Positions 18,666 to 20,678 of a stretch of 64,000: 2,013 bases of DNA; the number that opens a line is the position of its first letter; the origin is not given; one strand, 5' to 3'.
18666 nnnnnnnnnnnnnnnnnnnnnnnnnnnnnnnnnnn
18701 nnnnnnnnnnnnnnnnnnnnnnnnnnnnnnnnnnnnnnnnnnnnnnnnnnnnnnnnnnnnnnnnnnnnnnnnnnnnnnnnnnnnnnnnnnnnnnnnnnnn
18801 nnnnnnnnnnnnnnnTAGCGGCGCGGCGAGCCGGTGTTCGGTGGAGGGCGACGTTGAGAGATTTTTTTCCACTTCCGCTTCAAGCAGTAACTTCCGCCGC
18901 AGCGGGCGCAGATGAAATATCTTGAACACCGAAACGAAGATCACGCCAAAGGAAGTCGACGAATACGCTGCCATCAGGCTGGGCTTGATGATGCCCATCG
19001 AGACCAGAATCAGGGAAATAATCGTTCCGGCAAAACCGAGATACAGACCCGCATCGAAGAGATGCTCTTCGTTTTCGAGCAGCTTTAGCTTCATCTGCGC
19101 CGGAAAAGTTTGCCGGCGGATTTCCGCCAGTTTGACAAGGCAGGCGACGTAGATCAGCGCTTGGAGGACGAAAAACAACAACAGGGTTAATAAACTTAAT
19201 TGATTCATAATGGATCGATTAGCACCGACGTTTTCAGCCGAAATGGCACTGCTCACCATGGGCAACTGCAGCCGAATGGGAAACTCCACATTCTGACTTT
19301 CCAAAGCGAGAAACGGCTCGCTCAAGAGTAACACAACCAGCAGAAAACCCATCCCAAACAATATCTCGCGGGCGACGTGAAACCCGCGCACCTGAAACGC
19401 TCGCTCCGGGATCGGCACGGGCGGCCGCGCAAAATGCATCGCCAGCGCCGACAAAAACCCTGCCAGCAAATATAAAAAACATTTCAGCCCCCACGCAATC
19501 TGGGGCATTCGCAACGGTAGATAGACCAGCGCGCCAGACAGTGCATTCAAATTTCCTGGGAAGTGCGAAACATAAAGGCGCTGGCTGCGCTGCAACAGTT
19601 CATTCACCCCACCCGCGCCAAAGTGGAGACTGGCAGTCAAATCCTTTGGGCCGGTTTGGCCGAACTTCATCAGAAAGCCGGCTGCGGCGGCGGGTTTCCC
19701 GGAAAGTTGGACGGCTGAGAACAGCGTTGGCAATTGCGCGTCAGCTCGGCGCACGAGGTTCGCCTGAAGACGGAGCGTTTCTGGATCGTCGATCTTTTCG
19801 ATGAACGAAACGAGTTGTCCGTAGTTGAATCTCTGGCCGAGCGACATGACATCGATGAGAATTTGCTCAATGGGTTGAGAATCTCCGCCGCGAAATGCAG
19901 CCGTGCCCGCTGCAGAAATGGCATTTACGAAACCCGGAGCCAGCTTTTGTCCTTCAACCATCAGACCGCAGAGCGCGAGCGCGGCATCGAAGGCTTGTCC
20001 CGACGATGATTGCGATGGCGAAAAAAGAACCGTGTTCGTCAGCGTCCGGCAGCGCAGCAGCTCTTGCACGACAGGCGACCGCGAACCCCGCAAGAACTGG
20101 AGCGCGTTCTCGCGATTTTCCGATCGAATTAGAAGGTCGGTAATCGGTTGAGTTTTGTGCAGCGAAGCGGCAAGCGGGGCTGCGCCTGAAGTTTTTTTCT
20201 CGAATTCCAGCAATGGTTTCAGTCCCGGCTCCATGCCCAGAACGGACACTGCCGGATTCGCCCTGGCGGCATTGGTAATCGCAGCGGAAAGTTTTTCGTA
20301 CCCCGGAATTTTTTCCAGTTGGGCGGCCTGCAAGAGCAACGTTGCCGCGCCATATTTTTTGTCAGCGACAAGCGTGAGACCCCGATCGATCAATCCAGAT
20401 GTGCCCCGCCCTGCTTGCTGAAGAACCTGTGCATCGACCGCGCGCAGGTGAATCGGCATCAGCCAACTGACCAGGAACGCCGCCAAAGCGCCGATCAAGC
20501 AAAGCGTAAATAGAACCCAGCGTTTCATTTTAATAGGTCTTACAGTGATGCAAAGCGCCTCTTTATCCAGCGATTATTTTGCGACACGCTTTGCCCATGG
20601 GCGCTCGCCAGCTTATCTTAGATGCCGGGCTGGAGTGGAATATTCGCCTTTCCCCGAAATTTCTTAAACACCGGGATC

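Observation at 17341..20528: Candidate novel ion-driven motor pair: ExbB/TolQ/MotA-like channel subunit plus ExbD/TolR-like subunit with a giant coiled coil and a Ser-less protease-fold head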

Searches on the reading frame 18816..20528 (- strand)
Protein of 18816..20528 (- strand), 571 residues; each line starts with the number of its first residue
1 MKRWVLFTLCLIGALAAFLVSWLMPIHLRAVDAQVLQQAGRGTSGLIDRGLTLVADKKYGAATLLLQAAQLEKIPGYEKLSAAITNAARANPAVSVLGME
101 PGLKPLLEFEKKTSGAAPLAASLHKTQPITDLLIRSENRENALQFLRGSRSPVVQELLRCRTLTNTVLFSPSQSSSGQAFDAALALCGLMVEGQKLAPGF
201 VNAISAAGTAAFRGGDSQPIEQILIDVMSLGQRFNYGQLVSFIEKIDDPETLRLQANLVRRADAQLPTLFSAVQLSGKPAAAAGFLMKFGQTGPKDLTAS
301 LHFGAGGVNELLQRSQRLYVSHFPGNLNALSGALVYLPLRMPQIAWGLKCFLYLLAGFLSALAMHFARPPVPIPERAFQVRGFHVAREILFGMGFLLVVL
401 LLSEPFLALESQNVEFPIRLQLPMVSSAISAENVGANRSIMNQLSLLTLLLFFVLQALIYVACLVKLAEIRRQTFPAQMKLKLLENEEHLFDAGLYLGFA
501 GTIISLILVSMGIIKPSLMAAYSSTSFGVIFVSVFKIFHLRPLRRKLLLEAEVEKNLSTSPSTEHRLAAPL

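Call 3: search_protein_families(library=pfam, proteins=[window:18816-20528:-], max_evalue=10)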
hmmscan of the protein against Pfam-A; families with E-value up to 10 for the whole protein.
window:18816-20528:- (571 aa): 0 families

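Call 4: search_protein_families(library=ncbifam, proteins=[window:18816-20528:-], max_evalue=10)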
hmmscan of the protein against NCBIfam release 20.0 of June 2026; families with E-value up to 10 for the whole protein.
window:18816-20528:- (571 aa): 0 families

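Call 5: search_protein_families(library=padloc, proteins=[window:18816-20528:-], max_evalue=10)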
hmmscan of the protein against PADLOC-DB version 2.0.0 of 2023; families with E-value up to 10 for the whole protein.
window:18816-20528:- (571 aa): 0 families

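Call 7: find_homologous_proteins(query=window:18816-20528:-)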
Query window:18816-20528:- (571 aa): 1383 proteins with E <= 0.001 among 8000 candidates; the best 120 are listed.
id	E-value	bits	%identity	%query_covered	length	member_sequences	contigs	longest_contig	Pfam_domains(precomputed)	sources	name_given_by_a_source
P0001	1.7e-245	834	69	100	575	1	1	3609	-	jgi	jgi:hypothetical protein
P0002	2.4e-238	811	67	100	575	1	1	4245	-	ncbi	ncbi:MAG: hypothetical protein ABIR24_03955 [Verrucomicrobiota bacterium]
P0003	4.3e-233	793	70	96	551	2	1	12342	-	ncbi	-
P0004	3.0e-226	771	63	100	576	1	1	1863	-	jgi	jgi:hypothetical protein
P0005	4.4e-219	747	65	100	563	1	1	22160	-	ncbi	-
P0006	1.3e-217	742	65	98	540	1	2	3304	-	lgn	-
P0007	3.2e-217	741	64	100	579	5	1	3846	-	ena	-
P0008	1.1e-205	703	62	99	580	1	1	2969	-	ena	-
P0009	7.2e-205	700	62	97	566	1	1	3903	-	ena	-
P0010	7.1e-204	697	62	97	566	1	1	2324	-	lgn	-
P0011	2.6e-203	695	60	100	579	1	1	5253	-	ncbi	ncbi:MAG: hypothetical protein ABIQ35_03115 [Verrucomicrobiota bacterium]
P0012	1.5e-199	683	62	99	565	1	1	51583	-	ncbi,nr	ncbi:MAG: hypothetical protein HY298_03720 [Verrucomicrobia bacterium]|nr:hypothetical protein [Verr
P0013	8.7e-199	680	62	95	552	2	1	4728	-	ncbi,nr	ncbi:MAG: hypothetical protein M3Y82_12300, partial [Verrucomicrobiota bacterium]|nr:hypothetical pr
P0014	3.0e-197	675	61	100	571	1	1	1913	-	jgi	-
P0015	1.6e-196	673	57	100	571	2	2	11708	-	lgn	-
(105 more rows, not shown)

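Call 11: search_solved_structures(query=A1, max_evalue=10, show_alignments=3)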
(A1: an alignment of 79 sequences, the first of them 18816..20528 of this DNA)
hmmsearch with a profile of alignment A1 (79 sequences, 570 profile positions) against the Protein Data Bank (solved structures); distinct sequences matched with E-value up to 10: 1.
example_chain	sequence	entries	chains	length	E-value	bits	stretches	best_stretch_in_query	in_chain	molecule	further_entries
3dm9_B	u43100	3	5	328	0.53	12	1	247-320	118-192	Signal recognition particle receptor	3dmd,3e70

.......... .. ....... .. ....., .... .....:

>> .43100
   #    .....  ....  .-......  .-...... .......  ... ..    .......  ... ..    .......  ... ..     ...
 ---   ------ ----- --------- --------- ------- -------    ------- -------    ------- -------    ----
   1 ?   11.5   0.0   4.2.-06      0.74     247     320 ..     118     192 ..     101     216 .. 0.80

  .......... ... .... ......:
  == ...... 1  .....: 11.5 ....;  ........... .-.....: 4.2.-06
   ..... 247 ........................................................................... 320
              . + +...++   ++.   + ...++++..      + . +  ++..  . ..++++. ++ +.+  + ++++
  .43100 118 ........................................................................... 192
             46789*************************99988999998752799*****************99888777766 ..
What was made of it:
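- On MotA/ExbB/TolQ (Pfam PF01618): A family profile finds no ExbB, TolQ, MotA or PomA chain in the PDB (call 11).
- No ExbB, TolQ or MotA hit with a family profile against the PDB (call 11).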

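Call 20: predict_structure(alignment_id=A1)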
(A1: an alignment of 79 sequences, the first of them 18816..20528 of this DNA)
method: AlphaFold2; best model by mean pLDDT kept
length: 571 residues; sequences in the alignment: 79
mean_pLDDT: 77.8   pTM: 0.64
mean pLDDT of the five models: 77.8, 77.3, 75.8, 73.6, 73.0
residues with pLDDT >= 90: 166; 70-90: 265; 50-70: 78; < 50: 62
segments of 3 or more residues with pLDDT < 50: 117-124, 322-329, 409-441, 560-571
pLDDT, mean of each block of 10 residues (from residue 1): 87 90 70 81 90 92 93 91 91 82 77 53 64 86 92 90 61 78 93 93 92 85 92 92 94 91 83 94 87 87 92 81 46 63 81 87 80 58 67 76 59 38 36 39 68 79 83 83 84 80 75 65 79 87 89 72 43 36
secondary structure, 60 per line:
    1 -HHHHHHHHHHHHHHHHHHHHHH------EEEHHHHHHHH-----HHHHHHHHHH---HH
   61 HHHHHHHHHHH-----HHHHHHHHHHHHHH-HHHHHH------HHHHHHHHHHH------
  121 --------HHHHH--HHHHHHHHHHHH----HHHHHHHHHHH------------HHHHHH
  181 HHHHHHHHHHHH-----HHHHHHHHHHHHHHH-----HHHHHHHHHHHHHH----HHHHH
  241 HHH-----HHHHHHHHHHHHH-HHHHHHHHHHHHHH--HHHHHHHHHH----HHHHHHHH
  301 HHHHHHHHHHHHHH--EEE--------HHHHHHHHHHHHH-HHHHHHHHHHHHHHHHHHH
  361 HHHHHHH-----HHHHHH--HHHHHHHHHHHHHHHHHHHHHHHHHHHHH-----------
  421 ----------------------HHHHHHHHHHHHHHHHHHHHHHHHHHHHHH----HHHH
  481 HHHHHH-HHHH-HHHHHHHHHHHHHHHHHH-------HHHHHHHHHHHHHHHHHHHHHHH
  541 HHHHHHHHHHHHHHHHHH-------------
elements in order: H2-23 E30-32 H33-40 H46-55 H59-71 H77-90 H92-97 H104-114 H129-133 H136-147 H152-162 H175-192 H198-212 H218-231 H236-243 H249-261 H263-276 H279-288 H293-314 E317-319 H328-340 H342-367 H373-378 H381-409 H443-472 H477-486 H488-491 H493-510 H518-558
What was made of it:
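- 18813..20528 (-): Gene A: 571-aa polytopic inner-membrane protein with predicted N-in/C-in topology and 6 TM helices. AF2 model, pLDDT 77.8 (call 20).
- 19503..20456 (-): Gene A, periplasmic all-alpha domain (residues 25-342). No detectable sequence or Foldseek relative. Mostly high-confidence helices (call 20).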

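Call 25: fold_search(model_id=the predicted structure, library=pdb)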
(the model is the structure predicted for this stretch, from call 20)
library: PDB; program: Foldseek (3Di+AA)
matches with E <= 10: 103; with E <= 0.001: 0
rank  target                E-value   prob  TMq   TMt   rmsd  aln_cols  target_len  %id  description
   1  8xzi_R                7.6e-01  0.13  0.10  0.15  25.1       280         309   15  Cryo-EM structure of the CMF-019-bound human APLNR-Gi complex (released 2024-03-20)
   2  4dyl                  8.3e-01  0.08  0.10  0.14  50.0       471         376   13  F-BAR domain of human FES tyrosine kinase (released 2012-04-04)
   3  3wmg_A                1.1e+00  0.06  0.10  0.10  31.9       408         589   12  Crystal structure of an inward-facing eukaryotic ABC multidrug transporter G277V/A278V/A279V mutant in complex with an (released 2014-04-30)
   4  9ky5_A                1.2e+00  0.05  0.09  0.11  29.7       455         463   13  Structure of y+LAT2 bound with Arg (released 2025-04-23)
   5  6btx                  1.2e+00  0.03  0.08  0.10  29.1       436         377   15  Structure of a bacterial metal transporter (released 2018-09-19)
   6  7n6g_3W               1.5e+00  0.07  0.11  0.14  49.9       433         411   13  C1 of central pair (released 2022-05-18)
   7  6pt3_B                2.0e+00  0.08  0.12  0.16  27.5       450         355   12  Crystal structure of the active delta opioid receptor in complex with the small molecule agonist DPI-287 (released 2019-12-11)
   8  8ptk_S                2.1e+00  0.02  0.08  0.06  95.7       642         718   13  Composite structure of Dynein-Dynactin-JIP3-LIS1 (released 2024-03-27)
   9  5jo7_A                2.2e+00  0.04  0.10  0.11  29.6       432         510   12  Henbane premnaspirodiene synthase (HPS), also known as Henbane vetispiradiene synthase (HVS) from Hyoscyamus muticus (released 2017-05-03)
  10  8zsp_R                2.3e+00  0.05  0.09  0.14  25.7       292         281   12  Cryo-EM structure of the LSD-bound hTAAR1-Gs complex (released 2024-07-24)
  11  7p64_L                2.4e+00  0.03  0.11  0.10  29.9       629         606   11  Complex I from E. coli, DDM/LMNG-purified, under Turnover at pH 6, Open state (released 2022-09-21)
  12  5unf_B                2.5e+00  0.06  0.12  0.15  22.0       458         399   11  XFEL structure of human angiotensin II type 2 receptor (Monoclinic form) in complex with compound 1 (N-benzyl-N-(2-eth (released 2017-04-05)
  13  7n6g_3N               2.5e+00  0.03  0.08  0.11  48.1       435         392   15  C1 of central pair (released 2022-05-18)
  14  4gou                  2.5e+00  0.03  0.09  0.10  25.8       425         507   10  Crystal structure of an RGS-RhoGEF from Entamoeba histolytica (released 2013-01-09)
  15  9goe_A                2.6e+00  0.04  0.12  0.10  22.8       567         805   14  Cryo-EM structure of the multiple peptide resistance factor (MprF) from Pseudomonas aeruginosa bound to a synthetic na (released 2025-03-12)
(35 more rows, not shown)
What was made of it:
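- Foldseek of the A model against the PDB finds nothing below E 0.76 (call 25).
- Tried and rejected: Foldseek of the full-length A model against the PDB found nothing (call 25).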

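Call 38: search_protein_representatives(alignment_id=A1)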
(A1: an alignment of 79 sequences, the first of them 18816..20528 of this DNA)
Query: 79 sequences, 570 profile positions. Proteins with E-value up to 0.001 (for the whole library): 797; up to 1e-10: 593; up to 1e-30: 359. The best 150 are listed.
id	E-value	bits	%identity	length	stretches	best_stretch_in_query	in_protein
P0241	9.0e-255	863.1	-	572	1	3-560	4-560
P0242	5.7e-249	843.9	-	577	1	1-569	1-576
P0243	3.8e-247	837.9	-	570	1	1-569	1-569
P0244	1.4e-228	776.6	-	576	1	1-568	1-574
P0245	2.5e-223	759.3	-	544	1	1-562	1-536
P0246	4.6e-222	755.1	-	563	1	2-561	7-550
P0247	3.4e-218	742.3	-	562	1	3-555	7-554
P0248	6.3e-212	721.6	-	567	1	1-556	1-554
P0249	7.8e-210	714.7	-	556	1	8-557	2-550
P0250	3.1e-208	709.5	-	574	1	2-562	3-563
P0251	6.1e-207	705.2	-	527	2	117-561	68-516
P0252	7.8e-207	704.8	-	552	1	1-563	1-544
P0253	1.1e-204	697.7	-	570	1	3-558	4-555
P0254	7.2e-202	688.4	-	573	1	4-563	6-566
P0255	1.2e-201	687.6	-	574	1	1-559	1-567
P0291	1.8e-127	442.8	-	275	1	340-561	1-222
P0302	4.3e-114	398.6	-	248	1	331-562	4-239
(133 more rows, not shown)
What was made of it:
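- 18813..20528 (-): The family has 797 clusters at 50% identity (call 38).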

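Call 43: find_related_loci(query=A4, collection=genome_contigs, flank=7000)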
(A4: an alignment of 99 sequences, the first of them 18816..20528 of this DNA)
Query A4 (571 aa) in genome_contigs; peptide patterns used: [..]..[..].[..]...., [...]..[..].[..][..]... (x = any residue, [..] = any of these).
599 stretches matched a pattern (row limit reached: there are more); 541 encode a relative of the query (tblastn E <= 1e-3); the best 80 are kept; 80 distinct loci.
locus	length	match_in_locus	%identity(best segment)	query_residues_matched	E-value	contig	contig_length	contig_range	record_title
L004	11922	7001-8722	69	1-571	0e+0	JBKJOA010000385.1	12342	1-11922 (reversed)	MAG: Limisphaerales bacterium isolate ant_bin.391 k117_3531630, whole genome shotgun sequence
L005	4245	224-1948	67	1-571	0e+0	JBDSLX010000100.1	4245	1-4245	MAG: Verrucomicrobiota bacterium isolate cluster1_bin.38 k127_10262725, whole genome shotgun sequence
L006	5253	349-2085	60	1-571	0e+0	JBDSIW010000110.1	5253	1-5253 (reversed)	MAG: Verrucomicrobiota bacterium isolate cluster1_bin.308 k127_8916188, whole genome shotgun sequence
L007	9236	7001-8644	58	1-561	0e+0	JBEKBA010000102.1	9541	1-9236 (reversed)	MAG: Verrucomicrobiota bacterium isolate SPRUCE 125 SPRUCE_125_102, whole genome shotgun sequence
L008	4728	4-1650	62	21-562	0e+0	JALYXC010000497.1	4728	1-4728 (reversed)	MAG: Verrucomicrobiota bacterium isolate KAP bin3 SD1490-92_k127_578862, whole genome shotgun sequence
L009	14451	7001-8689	53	1-566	2e-180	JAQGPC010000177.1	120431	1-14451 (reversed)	MAG: Pedosphaera sp. isolate RYN_629 scaffold_1302683, whole genome shotgun sequence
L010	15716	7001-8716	52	1-563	2e-179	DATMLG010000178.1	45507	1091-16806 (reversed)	MAG TPA_asm: Verrucomicrobiia bacterium isolate SMAG_U12791 k141_3803635, whole genome shotgun sequence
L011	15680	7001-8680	55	1-571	3e-178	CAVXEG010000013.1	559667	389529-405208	MAG: uncultured Verrucomicrobiae bacterium isolate MFD02199.bin.2.8 genome assembly, contig: contig_57526, whole genome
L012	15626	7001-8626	55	1-552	1e-174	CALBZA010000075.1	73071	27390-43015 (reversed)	MAG TPA_asm: uncultured Verrucomicrobia subdivision 3 bacterium isolate SRR4028131_bin.93_CONCOCT_v1.1_MAG genome assemb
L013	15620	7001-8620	58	1-554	2e-174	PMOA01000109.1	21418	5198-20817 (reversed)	MAG: Limisphaerales bacterium isolate palsa_1371 73.20110600_P1D.3_contig_16791, whole genome shotgun sequence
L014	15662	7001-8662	56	1-569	3e-172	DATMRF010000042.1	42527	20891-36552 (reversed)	MAG TPA_asm: Candidatus Acidoferrum sp. isolate SMAG_U12948 k141_373217, whole genome shotgun sequence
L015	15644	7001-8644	54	3-552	4e-171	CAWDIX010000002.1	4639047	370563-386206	MAG: uncultured Verrucomicrobiae bacterium isolate MFD06435.bin.2.9 genome assembly, contig: contig_20627, whole genome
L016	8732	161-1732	57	1-539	1e-170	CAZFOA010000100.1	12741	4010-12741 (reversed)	MAG TPA_asm: uncultured Verrucomicrobiota bacterium isolate binchicken_co54_484 genome assembly, contig: NODE_8856_lengt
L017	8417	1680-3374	54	1-570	8e-170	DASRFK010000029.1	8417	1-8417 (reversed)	MAG TPA_asm: Verrucomicrobiia bacterium isolate SMAG_U10030 k141_673954, whole genome shotgun sequence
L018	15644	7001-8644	56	3-552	2e-169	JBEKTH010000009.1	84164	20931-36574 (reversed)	MAG: Verrucomicrobiota bacterium isolate SPRUCE 553 SPRUCE_553_9, whole genome shotgun sequence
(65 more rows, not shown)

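Call 51: search_protein_families(library=pfam, alignment_id=A5, max_evalue=10)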
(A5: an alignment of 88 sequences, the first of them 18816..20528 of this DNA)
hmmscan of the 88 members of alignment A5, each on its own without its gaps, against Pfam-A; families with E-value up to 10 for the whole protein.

A. member 1, window:18816-20528:- (571 aa): 0 families

B. families by the number of members that match (of 88 scanned): 58 families (the first 25 are shown)
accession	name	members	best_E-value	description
PF09990.14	DUF2231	9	0.029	Predicted membrane protein (DUF2231)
PF00558.24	Vpu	7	0.016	Vpu protein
PF13273.12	DUF4064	3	0.83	Protein of unknown function (DUF4064)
PF14927.11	Neurensin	2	0.028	Neurensin/Transmembrane protein 74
PF14242.11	DUF4342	2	0.063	Domain of unknown function (DUF4342)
PF01226.23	Form_Nir_trans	2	0.24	Formate/nitrite transporter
PF25591.1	LRV_2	1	0.0048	Leucine Rich Repeat Variant domain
PF24432.1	DUF7555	1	0.016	Family of unknown function (DUF7555)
PF11716.13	MDMPI_N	1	0.016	Mycothiol maleylpyruvate isomerase N-terminal domain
PF14863.12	Alkyl_sulf_dimr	1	0.036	Alkyl sulfatase dimerisation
PF11779.13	SPT_ssu-like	1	0.041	Small subunit of serine palmitoyltransferase-like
PF25140.1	PGAP1_TMD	1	0.048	GPI inositol-deacylase transmembrane domain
PF11836.14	Phage_TAC_11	1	0.054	Phage tail tube protein, GTA-gp10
PF20605.4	Antitox_RHH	1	0.057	Antitoxin-like ribbon-helix-helix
PF11792.14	Baculo_LEF5_C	1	0.091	Baculoviridae late expression factor 5 C-terminal domain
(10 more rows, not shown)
